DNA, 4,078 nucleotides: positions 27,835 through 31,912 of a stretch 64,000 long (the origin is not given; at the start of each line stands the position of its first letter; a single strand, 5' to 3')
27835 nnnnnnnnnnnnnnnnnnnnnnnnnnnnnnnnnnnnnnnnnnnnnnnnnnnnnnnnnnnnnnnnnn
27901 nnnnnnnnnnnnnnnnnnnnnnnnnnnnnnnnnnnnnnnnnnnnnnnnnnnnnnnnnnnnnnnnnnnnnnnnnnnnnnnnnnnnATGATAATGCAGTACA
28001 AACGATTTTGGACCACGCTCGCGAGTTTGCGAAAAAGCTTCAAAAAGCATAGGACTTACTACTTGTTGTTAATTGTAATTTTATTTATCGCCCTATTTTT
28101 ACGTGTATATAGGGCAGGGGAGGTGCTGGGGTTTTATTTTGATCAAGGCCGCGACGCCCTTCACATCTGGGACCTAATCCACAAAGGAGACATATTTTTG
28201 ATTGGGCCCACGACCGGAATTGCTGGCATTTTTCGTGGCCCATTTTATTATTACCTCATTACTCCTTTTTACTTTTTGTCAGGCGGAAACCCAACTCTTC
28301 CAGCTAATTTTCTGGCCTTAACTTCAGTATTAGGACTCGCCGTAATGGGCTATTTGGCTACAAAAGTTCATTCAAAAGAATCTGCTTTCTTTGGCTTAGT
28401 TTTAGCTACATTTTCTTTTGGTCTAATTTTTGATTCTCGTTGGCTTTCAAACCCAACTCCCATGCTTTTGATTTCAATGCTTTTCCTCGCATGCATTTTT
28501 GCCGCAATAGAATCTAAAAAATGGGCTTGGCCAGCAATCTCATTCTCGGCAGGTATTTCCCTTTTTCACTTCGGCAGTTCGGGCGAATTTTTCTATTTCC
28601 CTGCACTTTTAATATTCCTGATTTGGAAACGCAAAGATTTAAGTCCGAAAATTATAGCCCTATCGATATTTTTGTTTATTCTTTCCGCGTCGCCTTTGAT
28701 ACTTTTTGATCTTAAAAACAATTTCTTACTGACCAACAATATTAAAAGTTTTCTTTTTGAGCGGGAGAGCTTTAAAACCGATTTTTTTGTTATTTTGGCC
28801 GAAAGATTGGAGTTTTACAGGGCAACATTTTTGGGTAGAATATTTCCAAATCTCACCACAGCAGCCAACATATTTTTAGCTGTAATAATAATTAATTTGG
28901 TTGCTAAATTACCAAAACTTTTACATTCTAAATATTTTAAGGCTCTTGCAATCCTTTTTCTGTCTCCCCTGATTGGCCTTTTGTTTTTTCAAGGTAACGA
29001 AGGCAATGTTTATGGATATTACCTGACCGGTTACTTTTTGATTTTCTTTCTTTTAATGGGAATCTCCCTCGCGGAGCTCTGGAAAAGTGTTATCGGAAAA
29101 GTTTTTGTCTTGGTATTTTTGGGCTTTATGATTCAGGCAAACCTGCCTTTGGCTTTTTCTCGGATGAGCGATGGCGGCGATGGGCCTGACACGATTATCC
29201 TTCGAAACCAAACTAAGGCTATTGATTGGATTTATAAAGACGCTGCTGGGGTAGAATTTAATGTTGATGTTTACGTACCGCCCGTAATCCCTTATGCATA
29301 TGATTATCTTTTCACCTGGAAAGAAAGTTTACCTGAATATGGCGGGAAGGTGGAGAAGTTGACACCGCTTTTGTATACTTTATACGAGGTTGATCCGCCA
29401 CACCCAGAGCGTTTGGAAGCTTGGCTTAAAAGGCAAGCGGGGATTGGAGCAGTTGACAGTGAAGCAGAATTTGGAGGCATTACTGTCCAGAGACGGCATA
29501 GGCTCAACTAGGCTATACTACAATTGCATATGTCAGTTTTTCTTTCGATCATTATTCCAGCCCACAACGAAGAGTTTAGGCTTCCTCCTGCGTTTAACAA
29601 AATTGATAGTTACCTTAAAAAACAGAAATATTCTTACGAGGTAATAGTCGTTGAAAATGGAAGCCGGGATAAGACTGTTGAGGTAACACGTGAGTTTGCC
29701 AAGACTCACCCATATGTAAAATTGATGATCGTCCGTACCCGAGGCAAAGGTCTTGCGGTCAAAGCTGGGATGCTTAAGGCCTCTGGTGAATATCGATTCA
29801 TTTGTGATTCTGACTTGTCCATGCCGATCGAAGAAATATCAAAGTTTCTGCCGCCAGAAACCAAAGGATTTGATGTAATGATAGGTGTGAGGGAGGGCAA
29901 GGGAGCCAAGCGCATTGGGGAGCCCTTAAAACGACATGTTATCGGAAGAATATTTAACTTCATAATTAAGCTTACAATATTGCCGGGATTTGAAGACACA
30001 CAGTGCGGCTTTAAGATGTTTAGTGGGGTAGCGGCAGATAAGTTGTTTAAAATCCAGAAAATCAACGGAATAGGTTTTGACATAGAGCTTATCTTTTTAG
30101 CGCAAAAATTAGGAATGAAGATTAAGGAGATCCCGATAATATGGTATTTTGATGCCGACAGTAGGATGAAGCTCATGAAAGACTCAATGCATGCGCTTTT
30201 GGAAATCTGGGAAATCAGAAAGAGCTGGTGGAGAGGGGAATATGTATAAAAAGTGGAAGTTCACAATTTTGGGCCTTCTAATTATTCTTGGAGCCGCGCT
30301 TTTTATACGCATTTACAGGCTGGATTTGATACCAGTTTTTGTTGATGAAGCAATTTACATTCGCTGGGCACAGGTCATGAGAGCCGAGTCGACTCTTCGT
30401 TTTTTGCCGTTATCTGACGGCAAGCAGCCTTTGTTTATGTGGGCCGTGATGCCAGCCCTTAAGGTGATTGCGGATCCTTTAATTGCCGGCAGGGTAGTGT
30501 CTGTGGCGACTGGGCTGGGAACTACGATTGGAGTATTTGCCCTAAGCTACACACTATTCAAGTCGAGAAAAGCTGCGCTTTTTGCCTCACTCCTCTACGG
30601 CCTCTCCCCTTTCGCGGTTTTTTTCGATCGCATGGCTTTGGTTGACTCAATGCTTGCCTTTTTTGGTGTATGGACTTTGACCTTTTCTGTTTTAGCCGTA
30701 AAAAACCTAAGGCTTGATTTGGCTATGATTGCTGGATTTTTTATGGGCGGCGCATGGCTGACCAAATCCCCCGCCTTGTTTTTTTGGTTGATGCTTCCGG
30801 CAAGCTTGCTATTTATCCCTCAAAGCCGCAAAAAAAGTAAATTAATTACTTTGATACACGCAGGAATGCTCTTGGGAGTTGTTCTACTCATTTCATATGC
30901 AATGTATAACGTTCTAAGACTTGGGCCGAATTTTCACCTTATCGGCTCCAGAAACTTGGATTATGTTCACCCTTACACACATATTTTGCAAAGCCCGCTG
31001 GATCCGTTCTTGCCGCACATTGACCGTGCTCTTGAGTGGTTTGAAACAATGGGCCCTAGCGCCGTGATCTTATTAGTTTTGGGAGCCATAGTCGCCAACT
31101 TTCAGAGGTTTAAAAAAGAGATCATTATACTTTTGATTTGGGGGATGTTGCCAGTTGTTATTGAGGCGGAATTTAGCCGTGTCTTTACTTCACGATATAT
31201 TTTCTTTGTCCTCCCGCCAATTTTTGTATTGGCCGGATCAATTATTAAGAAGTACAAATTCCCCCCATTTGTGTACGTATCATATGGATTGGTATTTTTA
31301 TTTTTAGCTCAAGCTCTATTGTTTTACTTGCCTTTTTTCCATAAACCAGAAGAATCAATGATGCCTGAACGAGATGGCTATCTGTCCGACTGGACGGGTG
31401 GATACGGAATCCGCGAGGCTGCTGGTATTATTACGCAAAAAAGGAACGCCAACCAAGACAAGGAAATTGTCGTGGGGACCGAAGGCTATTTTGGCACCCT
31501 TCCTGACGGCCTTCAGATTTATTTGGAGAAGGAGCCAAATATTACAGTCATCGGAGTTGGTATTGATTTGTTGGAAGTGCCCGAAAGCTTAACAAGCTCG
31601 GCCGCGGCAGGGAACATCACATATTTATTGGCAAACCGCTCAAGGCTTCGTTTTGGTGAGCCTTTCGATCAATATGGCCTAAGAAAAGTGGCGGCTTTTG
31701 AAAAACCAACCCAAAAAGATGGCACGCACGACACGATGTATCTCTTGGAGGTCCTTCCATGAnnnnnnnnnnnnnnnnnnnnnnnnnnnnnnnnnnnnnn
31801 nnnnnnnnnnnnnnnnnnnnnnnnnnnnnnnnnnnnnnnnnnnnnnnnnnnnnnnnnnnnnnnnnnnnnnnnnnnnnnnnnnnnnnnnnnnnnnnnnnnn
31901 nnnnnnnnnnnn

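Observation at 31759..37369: ArnC/CsbB-like GT2 translationally coupled to three tandem 'YFPMHDD' GT-C paralogs with an unusual TM / beta-domain / C-terminal TM anchor topology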

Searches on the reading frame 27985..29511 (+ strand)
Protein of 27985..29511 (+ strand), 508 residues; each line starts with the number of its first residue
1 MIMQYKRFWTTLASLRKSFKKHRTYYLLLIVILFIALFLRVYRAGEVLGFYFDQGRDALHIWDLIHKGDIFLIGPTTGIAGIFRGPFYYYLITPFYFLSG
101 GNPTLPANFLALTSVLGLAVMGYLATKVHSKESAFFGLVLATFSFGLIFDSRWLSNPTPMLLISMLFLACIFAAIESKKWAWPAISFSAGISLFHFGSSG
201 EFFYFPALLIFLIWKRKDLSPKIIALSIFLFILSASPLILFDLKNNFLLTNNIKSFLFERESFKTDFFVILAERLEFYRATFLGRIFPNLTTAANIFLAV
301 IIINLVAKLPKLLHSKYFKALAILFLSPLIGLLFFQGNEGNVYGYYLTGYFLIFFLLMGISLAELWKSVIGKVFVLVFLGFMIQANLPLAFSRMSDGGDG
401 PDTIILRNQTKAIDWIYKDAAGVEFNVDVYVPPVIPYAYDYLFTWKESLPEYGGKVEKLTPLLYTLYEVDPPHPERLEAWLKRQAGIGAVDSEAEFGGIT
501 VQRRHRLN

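Call 3: search_protein_families(library=pfam, proteins=[window:27985-29511:+], max_evalue=1)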
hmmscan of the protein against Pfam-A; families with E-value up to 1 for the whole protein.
window:27985-29511:+ (508 aa): 1 family
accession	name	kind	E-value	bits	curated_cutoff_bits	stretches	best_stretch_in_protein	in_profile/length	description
PF13231.12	PMT_2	-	3.8e-06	27.7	26.1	1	85-239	3-158/160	Dolichyl-phosphate-mannose-protein mannosyltransferase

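Call 4: search_protein_families(library=ncbifam, proteins=[window:27985-29511:+], max_evalue=1)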
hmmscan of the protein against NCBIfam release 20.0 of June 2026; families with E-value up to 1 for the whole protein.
window:27985-29511:+ (508 aa): 1 family
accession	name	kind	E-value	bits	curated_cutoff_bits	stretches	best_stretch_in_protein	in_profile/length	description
TIGR03663.1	TIGR03663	subfamily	8.8e-06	25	126.25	1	28-189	3-155/435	flippase activity-associated protein Agl23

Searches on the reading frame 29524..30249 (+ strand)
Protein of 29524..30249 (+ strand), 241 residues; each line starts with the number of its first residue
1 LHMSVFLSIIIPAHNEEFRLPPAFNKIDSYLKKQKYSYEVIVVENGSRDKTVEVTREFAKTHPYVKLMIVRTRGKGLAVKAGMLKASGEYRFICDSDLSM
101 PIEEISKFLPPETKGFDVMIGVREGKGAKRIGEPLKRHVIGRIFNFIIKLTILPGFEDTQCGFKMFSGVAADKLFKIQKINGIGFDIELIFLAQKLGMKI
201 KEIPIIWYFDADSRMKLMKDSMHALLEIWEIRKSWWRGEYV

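Call 3: search_protein_families(library=pfam, proteins=[window:29524-30249:+], max_evalue=1)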
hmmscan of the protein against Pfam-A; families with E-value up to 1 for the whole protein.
window:29524-30249:+ (241 aa): 4 families
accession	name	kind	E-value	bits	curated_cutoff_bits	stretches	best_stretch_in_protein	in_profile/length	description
PF00535.33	Glycos_transf_2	-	4.3e-22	79.3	23.3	1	8-174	1-167/168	Glycosyl transferase family 2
PF10111.15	Glyco_tranf_2_2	-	6.2e-05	23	27.3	1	9-106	2-100/276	Glycosyltransferase like family 2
PF13641.12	Glyco_tranf_2_3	-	0.002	18.6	27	1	8-85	4-79/230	Glycosyltransferase like family 2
PF13733.12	Glyco_transf_7N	-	0.0046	17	27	1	8-47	50-89/134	N-terminal region of glycosyl transferase group 7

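Call 4: search_protein_families(library=ncbifam, proteins=[window:29524-30249:+], max_evalue=1)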
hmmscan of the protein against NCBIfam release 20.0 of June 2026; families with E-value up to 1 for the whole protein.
window:29524-30249:+ (241 aa): 22 families
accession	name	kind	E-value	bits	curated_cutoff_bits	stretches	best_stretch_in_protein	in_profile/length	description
NF047588.1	GlcsyltransPgfSStrep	equivalog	2.8e-19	69.5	500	1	7-182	3-175/308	glycosyltransferase PgfS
NF007986.1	PRK10714.1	equivalog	8.2e-16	57.9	529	1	7-168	8-166/316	undecaprenyl-phosphate 4-deoxy-4-formamido-L-arabinose transferase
NF007482.0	PRK10073.1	equivalog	8.9e-13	47.9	423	1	4-97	5-95/334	glycosyltransferase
NF041391.1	DPhHxTase_Halo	equivalog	2.8e-11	42.8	375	1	15-206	5-182/213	dolichyl-phosphate hexose transferase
TIGR03937.1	PgaC_IcaA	equivalog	4.4e-11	42.4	422.3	1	6-97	46-135/407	poly-beta-1,6-N-acetyl-D-glucosamine synthase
TIGR04182.1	glyco_TIGR04182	equivalog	6.4e-11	42.2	325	1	8-233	3-219/293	S-layer glycoprotein N-glycosyltransferase AglJ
TIGR04283.1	glyco_like_mftF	equivalog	9.3e-11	41.7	182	1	7-101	1-86/221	TIGR04283 family arsenosugar biosynthesis glycosyltransferase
NF038302.1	EPS_HpsE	equivalog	2.8e-10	39.7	300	1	7-95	3-94/307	hormogonium polysaccharide biosynthesis glycosyltransferase HpsE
NF041875.1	EPS_EpsD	equivalog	1.6e-08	34.3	370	1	7-105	1-97/325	exopolysaccharide biosynthesis glycosyltransferase EpsD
NF058614.1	PPMAGASynPpgS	equivalog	8e-08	32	370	1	9-207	4-196/226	polyprenyl-phospho-N-acetylgalactosaminyl synthase PpgS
NF010496.0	PRK13915.1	equivalog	1.9e-07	30.4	262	1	7-101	33-130/307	glucosyl-3-phosphoglycerate synthase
TIGR03111.1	glyc2_xrt_Gpos1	hypoth_equivalog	2.8e-07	29.7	363.95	1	7-107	51-151/439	TIGR03111 family XrtG-associated glycosyltransferase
NF047683.1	TeichurnBiosyTuaG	equivalog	4.7e-05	23.2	400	1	6-106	7-105/252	teichuronic acid biosynthesis protein TuaG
NF050050.1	ProtGlycPglI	equivalog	5.3e-05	22.7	500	1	6-121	3-117/306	GalNAc(5)-diNAcBac-PP-undecaprenol beta-1,3-glucosyltransferase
NF045692.1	OglycostaseCruG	equivalog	9.3e-05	21.5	600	1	7-70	43-103/386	2'-O-glycosyltransferase CruG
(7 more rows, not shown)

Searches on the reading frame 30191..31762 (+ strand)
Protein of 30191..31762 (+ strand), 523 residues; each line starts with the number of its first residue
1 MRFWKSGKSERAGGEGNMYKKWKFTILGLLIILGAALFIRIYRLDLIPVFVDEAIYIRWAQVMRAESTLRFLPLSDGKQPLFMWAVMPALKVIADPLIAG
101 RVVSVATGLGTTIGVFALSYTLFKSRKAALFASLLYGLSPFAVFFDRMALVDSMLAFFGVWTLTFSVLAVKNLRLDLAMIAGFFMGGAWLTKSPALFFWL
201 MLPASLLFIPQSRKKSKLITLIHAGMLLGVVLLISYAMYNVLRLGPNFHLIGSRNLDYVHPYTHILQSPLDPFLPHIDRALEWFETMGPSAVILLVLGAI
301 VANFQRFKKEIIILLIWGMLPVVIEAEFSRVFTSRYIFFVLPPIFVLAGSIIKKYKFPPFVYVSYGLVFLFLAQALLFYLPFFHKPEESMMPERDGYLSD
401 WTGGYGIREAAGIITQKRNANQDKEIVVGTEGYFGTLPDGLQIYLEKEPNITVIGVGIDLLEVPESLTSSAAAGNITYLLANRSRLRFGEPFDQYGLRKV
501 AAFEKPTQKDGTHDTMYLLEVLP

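Call 3: search_protein_families(library=pfam, proteins=[window:30191-31762:+], max_evalue=1)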
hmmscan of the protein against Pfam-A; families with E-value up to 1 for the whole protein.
window:30191-31762:+ (523 aa): 3 families
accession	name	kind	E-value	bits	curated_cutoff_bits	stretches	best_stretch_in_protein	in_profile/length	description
PF13231.12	PMT_2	-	1.8e-09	38.5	26.1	1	80-234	4-155/160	Dolichyl-phosphate-mannose-protein mannosyltransferase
PF02366.24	PMT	-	5.6e-08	33.1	22.7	1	77-242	61-236/245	Dolichyl-phosphate-mannose-protein mannosyltransferase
PF19529.4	DUF6057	-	0.00023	20.6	29.8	2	112-240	81-212/569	Family of unknown function (DUF6057)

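Call 4: search_protein_families(library=ncbifam, proteins=[window:30191-31762:+], max_evalue=1)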
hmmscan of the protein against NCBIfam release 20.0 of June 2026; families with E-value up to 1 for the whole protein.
window:30191-31762:+ (523 aa): 2 families
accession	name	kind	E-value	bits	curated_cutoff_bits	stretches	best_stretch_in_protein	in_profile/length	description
TIGR03663.1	TIGR03663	subfamily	1.1e-08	34.5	126.25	1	29-215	4-186/435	flippase activity-associated protein Agl23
NF046093.1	AZOBR_p60025_fam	subfamily_domain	8e-05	22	150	1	106-219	118-221/232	AZOBR_p60025 family cell surface glycopolymer formation protein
